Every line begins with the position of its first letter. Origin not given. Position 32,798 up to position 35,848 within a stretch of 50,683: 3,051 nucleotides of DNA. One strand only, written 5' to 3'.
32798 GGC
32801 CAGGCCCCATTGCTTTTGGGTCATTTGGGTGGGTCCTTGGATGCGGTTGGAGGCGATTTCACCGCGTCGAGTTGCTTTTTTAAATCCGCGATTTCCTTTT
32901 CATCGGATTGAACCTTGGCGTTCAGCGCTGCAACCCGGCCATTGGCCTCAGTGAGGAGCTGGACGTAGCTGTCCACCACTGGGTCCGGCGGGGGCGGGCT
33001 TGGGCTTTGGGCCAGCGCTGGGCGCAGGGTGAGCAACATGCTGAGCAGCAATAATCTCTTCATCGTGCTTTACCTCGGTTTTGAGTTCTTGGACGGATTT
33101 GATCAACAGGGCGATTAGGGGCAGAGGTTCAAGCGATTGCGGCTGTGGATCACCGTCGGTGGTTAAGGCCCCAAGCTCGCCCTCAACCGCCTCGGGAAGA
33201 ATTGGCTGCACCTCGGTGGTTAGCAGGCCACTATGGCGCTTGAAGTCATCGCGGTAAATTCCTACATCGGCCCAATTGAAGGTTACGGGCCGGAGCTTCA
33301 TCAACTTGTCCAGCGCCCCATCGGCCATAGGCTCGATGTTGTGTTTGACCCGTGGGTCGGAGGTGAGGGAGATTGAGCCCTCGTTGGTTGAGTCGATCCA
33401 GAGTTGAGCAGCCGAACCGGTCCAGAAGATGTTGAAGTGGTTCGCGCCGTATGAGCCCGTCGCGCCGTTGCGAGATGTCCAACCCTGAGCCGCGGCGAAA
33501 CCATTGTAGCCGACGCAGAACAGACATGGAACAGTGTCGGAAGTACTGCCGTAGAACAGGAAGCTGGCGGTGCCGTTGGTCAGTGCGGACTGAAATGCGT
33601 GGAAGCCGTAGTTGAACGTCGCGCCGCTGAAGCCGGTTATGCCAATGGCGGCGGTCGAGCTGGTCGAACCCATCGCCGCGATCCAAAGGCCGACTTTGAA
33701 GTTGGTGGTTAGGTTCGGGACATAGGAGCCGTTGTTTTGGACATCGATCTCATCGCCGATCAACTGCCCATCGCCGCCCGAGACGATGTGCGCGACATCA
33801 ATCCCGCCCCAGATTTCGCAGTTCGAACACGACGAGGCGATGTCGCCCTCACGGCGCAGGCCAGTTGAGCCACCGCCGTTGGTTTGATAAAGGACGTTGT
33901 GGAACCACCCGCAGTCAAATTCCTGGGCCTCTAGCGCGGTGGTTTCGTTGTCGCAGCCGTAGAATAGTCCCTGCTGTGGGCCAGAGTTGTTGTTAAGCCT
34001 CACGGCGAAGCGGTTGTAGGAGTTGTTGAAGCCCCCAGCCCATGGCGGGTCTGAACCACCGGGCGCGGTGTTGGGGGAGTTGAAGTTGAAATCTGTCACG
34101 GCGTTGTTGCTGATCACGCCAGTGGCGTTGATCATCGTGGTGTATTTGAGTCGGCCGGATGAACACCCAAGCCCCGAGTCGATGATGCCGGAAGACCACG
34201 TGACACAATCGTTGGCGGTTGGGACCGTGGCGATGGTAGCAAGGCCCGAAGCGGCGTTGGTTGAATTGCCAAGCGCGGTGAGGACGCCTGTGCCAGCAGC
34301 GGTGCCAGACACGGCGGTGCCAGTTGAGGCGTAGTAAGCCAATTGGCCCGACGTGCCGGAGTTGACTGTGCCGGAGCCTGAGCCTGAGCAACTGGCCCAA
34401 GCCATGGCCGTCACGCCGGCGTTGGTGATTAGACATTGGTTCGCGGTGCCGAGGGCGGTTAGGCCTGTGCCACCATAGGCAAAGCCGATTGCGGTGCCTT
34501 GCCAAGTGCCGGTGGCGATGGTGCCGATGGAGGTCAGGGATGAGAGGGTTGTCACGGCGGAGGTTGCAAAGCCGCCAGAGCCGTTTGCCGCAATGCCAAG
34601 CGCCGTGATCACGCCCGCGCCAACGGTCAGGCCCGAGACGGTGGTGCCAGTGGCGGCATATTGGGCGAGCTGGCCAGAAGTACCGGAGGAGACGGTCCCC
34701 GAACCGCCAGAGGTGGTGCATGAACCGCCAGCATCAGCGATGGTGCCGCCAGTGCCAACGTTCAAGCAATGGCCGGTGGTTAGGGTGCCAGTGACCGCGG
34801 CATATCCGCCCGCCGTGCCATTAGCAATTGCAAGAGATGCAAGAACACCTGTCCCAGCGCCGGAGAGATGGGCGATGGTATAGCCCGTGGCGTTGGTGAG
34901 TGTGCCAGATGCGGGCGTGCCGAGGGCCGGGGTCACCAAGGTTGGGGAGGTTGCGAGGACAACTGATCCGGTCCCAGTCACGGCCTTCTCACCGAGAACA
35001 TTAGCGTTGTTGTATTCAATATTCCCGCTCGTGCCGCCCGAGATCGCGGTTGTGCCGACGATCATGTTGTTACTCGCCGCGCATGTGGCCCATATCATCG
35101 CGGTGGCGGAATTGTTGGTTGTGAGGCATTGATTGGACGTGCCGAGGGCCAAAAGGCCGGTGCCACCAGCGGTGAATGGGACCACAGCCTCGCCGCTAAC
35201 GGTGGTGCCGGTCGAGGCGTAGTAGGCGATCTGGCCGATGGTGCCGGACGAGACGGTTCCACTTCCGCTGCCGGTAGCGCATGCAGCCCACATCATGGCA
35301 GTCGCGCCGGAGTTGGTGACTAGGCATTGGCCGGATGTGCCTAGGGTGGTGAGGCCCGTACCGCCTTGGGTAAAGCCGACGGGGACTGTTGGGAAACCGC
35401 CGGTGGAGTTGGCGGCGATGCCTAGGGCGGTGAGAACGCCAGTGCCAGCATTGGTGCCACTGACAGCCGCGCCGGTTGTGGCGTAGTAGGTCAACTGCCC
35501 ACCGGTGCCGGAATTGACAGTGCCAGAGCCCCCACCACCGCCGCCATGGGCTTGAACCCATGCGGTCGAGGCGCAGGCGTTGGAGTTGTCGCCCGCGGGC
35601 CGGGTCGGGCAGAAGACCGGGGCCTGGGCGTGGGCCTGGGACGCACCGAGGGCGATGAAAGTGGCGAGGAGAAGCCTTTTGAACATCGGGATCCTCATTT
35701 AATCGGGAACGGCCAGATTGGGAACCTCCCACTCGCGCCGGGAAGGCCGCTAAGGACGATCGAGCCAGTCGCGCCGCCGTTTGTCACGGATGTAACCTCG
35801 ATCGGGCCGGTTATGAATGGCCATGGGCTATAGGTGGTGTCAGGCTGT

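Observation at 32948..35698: A tail fibre with an S74 autochaperone domain also carries a signal-peptide-like N-terminus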

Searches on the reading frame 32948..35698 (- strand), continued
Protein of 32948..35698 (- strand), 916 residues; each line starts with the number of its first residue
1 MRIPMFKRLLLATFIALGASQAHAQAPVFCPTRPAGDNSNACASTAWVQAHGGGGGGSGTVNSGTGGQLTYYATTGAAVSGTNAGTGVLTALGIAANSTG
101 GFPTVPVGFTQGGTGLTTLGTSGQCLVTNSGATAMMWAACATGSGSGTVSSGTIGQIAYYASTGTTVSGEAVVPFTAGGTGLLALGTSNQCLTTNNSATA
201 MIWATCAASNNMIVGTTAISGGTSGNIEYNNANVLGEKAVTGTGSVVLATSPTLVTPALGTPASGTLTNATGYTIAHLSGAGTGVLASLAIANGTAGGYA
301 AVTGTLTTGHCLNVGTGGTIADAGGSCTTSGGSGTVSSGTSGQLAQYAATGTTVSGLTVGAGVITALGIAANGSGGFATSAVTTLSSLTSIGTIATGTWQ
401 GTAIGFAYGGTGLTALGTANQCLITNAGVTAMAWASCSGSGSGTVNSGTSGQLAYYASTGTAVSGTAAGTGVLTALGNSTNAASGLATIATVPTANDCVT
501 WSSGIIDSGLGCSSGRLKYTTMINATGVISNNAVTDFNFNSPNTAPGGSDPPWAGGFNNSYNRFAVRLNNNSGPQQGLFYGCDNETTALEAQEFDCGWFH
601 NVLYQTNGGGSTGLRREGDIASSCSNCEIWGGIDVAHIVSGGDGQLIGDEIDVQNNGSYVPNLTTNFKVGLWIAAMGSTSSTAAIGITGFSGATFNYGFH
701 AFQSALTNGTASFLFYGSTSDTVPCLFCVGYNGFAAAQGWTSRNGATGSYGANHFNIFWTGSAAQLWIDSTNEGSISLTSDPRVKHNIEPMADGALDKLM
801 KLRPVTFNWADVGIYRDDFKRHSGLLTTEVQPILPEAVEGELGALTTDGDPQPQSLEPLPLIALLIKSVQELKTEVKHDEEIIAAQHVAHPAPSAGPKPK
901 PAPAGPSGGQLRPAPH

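Call 41: find_encoding_contigs(protein=P0021, flank=10000, max_places=1)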
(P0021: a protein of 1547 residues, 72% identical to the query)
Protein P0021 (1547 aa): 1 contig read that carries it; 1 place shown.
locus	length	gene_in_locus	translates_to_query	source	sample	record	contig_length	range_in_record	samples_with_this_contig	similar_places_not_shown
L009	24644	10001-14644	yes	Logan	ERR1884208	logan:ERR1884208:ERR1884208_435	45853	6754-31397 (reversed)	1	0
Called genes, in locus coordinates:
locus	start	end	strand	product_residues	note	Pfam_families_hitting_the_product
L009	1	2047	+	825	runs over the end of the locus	PF16190:E1_FCCH (faint)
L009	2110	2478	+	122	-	-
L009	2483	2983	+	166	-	-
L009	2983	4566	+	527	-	-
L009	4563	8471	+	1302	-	PF18857:LPD38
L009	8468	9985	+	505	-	-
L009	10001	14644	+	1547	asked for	PF27453:XepA (weak)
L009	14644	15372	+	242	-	-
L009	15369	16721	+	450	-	-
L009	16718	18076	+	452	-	-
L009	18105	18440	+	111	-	PF08291:Peptidase_M15_3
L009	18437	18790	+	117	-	-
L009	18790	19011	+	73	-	-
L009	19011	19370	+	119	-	-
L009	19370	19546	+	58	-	-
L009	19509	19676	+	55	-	-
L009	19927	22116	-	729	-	PF09250:Prim-Pol, PF19263:DUF5906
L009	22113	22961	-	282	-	-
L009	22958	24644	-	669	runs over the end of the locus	PF00476:DNA_pol_A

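Call 45: find_related_loci(query=A2, collection=genome_contigs, flank=10000)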
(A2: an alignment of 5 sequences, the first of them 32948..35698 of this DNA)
Query A2 (916 aa) in genome_contigs; peptide patterns used: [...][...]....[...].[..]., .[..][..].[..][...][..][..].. (x = any residue, [..] = any of these).
65 stretches matched a pattern; 23 encode a relative of the query (tblastn E <= 1e-3); 22 distinct loci.
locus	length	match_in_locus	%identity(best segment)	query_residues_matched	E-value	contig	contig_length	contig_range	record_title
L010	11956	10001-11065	35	53-885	3e-15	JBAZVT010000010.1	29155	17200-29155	MAG: Candidatus Paceibacterota bacterium isolate SO_2017_GW1_26 NODE_6740_length_29155_cov_1.472372_OW334_2017, whole ge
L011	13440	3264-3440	59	124-181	1e-9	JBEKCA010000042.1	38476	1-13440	MAG: Terracidiphilus sp. isolate SPRUCE 149 SPRUCE_149_42, whole genome shotgun sequence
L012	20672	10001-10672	34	138-471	3e-9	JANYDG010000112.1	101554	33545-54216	MAG: Acidobacteria bacterium isolate 336R_metabinner_50 336R_k141_1359486, whole genome shotgun sequence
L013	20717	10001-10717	35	114-465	5e-8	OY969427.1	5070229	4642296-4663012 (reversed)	MAG: uncultured Armatimonadetes bacterium isolate MFD09671.bin.1.19 genome assembly, chromosome: 1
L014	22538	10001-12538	50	55-468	2e-7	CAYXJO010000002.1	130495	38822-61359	MAG TPA_asm: uncultured Gammaproteobacteria bacterium isolate SRP263991_co4_11 genome assembly, contig: NODE_61_length_1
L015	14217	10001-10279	47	56-473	2e-7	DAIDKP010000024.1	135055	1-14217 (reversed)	MAG TPA_asm: Acidobacteriaceae bacterium isolate clean1927 k141_838754, whole genome shotgun sequence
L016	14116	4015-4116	71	148-181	7e-7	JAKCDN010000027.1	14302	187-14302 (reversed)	MAG: Acidobacteria bacterium isolate ZJ1.bin82 NODE_5814_length_14302_cov_2.023139, whole genome shotgun sequence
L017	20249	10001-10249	46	56-357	1e-6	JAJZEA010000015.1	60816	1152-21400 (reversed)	MAG: Acidobacteria bacterium isolate JA6.bin33 NODE_328_length_60816_cov_4.260195, whole genome shotgun sequence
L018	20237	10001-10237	53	335-413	1e-6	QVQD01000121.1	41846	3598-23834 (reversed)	MAG: Methylococcales bacterium isolate AMbin126 contig02256, whole genome shotgun sequence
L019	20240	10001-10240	43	288-368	3e-6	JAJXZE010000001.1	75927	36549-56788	MAG: bacterium isolate BP7.bin39 NODE_389_length_75927_cov_2.089380, whole genome shotgun sequence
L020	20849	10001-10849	31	82-515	2e-6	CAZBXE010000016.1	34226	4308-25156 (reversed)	MAG TPA_asm: uncultured bacterium isolate SRP263991_co5_7 genome assembly, contig: NODE_2603_length_34226_cov_16.941851,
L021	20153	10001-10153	53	125-466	9e-6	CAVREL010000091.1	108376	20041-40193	MAG: uncultured Acidobacteriota bacterium isolate MFD10071.bin.2.108 genome assembly, contig: contig_72637, whole genome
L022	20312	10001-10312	29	769-876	7e-6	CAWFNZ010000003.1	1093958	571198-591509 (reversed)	MAG: uncultured Alphaproteobacteria bacterium isolate MFD06085.bin.1.7 genome assembly, contig: contig_5500, whole genom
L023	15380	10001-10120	82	333-469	2e-5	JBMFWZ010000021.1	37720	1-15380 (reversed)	MAG: Steroidobacteraceae bacterium isolate KM4364-31 NODE_21_length_37720_cov_4.098823, whole genome shotgun sequence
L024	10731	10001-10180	57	297-356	3e-5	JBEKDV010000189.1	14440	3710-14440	MAG: Candidatus Solibacter sp. isolate SPRUCE 191 SPRUCE_191_189, whole genome shotgun sequence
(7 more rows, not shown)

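Call 58: search_protein_families(library=phrogs, proteins=[L012:11597-13216:+, L012:14247-15275:+, L012:15396-16772:+, L012:16779-17444:+, L012:18165-19133:+, L012:19247-19870:+, L012:19949-20383:+, L020:14443-16644:+, L020:19481-20695:+, L023:41-1567:+], max_evalue=0.001)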
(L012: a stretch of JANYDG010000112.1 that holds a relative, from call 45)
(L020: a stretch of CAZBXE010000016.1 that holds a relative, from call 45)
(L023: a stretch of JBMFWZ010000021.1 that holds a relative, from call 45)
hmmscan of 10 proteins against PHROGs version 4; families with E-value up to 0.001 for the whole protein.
L012:11597-13216:+ (539 aa): 6 families
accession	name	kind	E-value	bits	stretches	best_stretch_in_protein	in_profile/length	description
phrog_2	-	head and packaging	2.4e-19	70.6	1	78-526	270-596/807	terminase large subunit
phrog_38407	-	unknown function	3.2e-11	43.8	1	354-522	170-348/370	-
phrog_24361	-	head and packaging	4.2e-11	43.9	1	406-523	12-139/162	terminase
phrog_26724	-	unknown function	3e-09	37.7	1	58-195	19-149/192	-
phrog_38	-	head and packaging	2.7e-07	30.7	1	360-532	543-713/760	terminase large subunit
phrog_5989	-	head and packaging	1.7e-05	25.2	1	80-195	158-260/347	terminase large subunit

L012:14247-15275:+ (342 aa): 1 family
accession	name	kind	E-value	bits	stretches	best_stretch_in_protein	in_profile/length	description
phrog_5137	-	unknown function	3.5e-05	24.8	1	22-149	3-135/279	-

L012:15396-16772:+ (458 aa): 4 families
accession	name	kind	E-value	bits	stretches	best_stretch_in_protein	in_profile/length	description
phrog_12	-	head and packaging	1.2e-37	131.3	1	88-446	83-419/646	portal protein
phrog_2662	-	head and packaging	6.2e-35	121.9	1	88-450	56-413/717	portal protein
phrog_5929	-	head and packaging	3.9e-07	30.6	1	293-449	32-190/228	portal protein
phrog_9232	-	head and packaging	0.00021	21.3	0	339-404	312-377/502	portal protein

L012:16779-17444:+ (221 aa): 0 families

L012:18165-19133:+ (322 aa): 0 families

L012:19247-19870:+ (207 aa): 1 family
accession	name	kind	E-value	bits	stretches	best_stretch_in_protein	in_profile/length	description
phrog_442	-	connector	2.7e-13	50.8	1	18-204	107-263/270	head-tail adaptor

L012:19949-20383:+ (144 aa): 0 families

L020:14443-16644:+ (733 aa): 2 families
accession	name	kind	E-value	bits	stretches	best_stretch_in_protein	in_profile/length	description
phrog_156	-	head and packaging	2e-106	358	1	16-712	7-668/681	portal protein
phrog_14911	-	unknown function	1.3e-30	107.6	1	73-396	52-383/404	-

L020:19481-20695:+ (404 aa): 2 families
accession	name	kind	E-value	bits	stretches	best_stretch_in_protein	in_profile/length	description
phrog_283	-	head and packaging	4.7e-64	218.1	1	1-399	1-381/385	major head protein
phrog_267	-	head and packaging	0.00016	22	1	45-244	72-295/410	major head protein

L023:41-1567:+ (508 aa): 25 families
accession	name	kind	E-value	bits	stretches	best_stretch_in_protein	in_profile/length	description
phrog_2013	-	tail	4.4e-43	149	2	336-459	463-593/657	lytic tail protein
phrog_669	-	lysis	2.4e-26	92.5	1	347-456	927-1054/1946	endolysin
phrog_9570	-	tail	1.2e-24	88.3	1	3-295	3-308/689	tail length tape measure protein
phrog_342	-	head and packaging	1.4e-21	77.3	1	340-458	14-146/1235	internal virion protein with endolysin domain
phrog_13449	-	other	1.2e-18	68.6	1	341-454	7-118/269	transglycosylase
phrog_3824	-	unknown function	3.2e-18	67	1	2-258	1-265/750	-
phrog_21143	-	tail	6.6e-18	65.4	1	341-440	4-106/576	lytic tail fiber protein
phrog_28014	-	unknown function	3.4e-17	63.9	1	347-451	40-138/224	-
phrog_28504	-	tail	5.7e-16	59.4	1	348-434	240-329/597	lytic tail fiber protein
phrog_2276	-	tail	4.6e-15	56.3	1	2-277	21-300/673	tail length tape measure protein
phrog_14342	-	tail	1e-14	55.9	1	337-441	137-243/272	lytic tail fiber protein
phrog_12507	-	other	5.1e-11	44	1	342-432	11-105/260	transglycosylase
phrog_21776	-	other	5e-10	40.5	1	345-455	98-230/238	transglycosylase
phrog_12506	-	tail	4.2e-09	37.2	1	2-229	1-206/218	tail length tape measure protein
phrog_6090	-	tail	5.9e-08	31.8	1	224-326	676-774/1853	tail length tape measure protein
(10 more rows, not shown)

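Call 61: find_related_loci(query=A2, collection=viral_contigs, flank=10000)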
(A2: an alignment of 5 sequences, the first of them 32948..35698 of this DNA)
Query A2 (916 aa) in viral_contigs; peptide patterns used: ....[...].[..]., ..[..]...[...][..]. (x = any residue, [..] = any of these).
313 stretches matched a pattern; 89 encode a relative of the query (tblastn E <= 1e-3); the best 80 are kept; 79 distinct loci.
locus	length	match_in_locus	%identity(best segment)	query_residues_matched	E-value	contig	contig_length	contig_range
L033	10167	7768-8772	42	30-485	3e-27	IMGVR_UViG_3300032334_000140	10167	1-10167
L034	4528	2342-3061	42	54-465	2e-22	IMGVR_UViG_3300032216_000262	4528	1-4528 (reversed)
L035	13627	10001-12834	45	61-508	7e-19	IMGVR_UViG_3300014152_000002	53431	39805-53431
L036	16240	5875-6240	51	374-467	9e-18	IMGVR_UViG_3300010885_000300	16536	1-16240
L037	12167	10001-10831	40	56-500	4e-17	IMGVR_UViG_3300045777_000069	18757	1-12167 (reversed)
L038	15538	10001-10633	40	292-468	6e-16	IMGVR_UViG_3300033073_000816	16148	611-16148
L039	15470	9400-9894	42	61-380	8e-15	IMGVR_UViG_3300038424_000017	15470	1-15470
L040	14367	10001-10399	48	278-413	3e-14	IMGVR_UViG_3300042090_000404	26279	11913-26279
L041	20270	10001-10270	66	331-420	2e-13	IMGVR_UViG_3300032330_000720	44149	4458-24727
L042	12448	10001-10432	46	239-360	4e-12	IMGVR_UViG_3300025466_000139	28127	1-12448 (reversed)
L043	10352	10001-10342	55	61-488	6e-12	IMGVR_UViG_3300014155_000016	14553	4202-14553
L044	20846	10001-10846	46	148-360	9e-12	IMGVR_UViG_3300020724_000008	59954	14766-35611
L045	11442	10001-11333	29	650-901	4e-11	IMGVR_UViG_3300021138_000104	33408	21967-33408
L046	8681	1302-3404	40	76-468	2e-10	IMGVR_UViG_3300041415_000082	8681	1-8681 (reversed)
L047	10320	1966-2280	51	61-488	2e-10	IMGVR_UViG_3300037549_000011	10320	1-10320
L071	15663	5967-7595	41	93-476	9e-8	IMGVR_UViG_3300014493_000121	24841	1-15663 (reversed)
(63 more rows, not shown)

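Call 74: search_dna_similar(query=L071:5658-7457:+, collection=phages, mode=protein, max_rows=15, max_evalue=0.001)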
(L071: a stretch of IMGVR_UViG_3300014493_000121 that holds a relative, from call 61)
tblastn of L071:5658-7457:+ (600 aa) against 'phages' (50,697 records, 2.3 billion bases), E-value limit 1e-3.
Records with a match: 4; places in all: 5; records where one place covers at least 80% of the query: 0.
Best place of each record, by identity: 60-80% 2; <60% 2.
By first word of the organism name: Caudoviricetes 3; Bradyrhizobium 1.
By host as written in the record: - 3; Bradyrhizobium japonicum S10J 1.
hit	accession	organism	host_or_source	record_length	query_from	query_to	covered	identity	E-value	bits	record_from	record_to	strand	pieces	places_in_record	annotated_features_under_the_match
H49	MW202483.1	Caudoviricetes sp.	Manatee Spring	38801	110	370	28%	72.2%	4e-16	141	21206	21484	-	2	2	hypothetical protein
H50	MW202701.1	Caudoviricetes sp.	Manatee Spring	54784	110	370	44%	42.3%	2e-8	118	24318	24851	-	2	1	ribonuclease E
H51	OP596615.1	Bradyrhizobium phage ppBjS10J-1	Bradyrhizobium japonicum S10J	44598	283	329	8%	59.6%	3e-4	50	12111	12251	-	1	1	hypothetical protein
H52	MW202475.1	Caudoviricetes sp.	Manatee Spring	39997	286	330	8%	60.0%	4e-5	53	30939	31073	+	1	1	hypothetical protein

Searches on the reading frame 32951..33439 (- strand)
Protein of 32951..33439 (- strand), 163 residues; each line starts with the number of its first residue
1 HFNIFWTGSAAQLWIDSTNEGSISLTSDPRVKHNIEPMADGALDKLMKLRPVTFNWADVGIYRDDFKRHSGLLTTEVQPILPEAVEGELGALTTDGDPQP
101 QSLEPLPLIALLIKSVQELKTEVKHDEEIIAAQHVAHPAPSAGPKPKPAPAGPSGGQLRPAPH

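Call 77: search_solved_structures(query=window:32951-33439:-, max_evalue=10, show_alignments=3)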
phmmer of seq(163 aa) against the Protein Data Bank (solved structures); distinct sequences matched with E-value up to 10: 2.
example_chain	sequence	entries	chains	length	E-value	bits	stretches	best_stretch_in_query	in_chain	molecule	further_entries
8jov_1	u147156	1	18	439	1.1e-05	29.1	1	12-123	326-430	Putative tail fiber protein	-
9mt4_I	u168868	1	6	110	1.3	12.6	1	13-62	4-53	Phage protein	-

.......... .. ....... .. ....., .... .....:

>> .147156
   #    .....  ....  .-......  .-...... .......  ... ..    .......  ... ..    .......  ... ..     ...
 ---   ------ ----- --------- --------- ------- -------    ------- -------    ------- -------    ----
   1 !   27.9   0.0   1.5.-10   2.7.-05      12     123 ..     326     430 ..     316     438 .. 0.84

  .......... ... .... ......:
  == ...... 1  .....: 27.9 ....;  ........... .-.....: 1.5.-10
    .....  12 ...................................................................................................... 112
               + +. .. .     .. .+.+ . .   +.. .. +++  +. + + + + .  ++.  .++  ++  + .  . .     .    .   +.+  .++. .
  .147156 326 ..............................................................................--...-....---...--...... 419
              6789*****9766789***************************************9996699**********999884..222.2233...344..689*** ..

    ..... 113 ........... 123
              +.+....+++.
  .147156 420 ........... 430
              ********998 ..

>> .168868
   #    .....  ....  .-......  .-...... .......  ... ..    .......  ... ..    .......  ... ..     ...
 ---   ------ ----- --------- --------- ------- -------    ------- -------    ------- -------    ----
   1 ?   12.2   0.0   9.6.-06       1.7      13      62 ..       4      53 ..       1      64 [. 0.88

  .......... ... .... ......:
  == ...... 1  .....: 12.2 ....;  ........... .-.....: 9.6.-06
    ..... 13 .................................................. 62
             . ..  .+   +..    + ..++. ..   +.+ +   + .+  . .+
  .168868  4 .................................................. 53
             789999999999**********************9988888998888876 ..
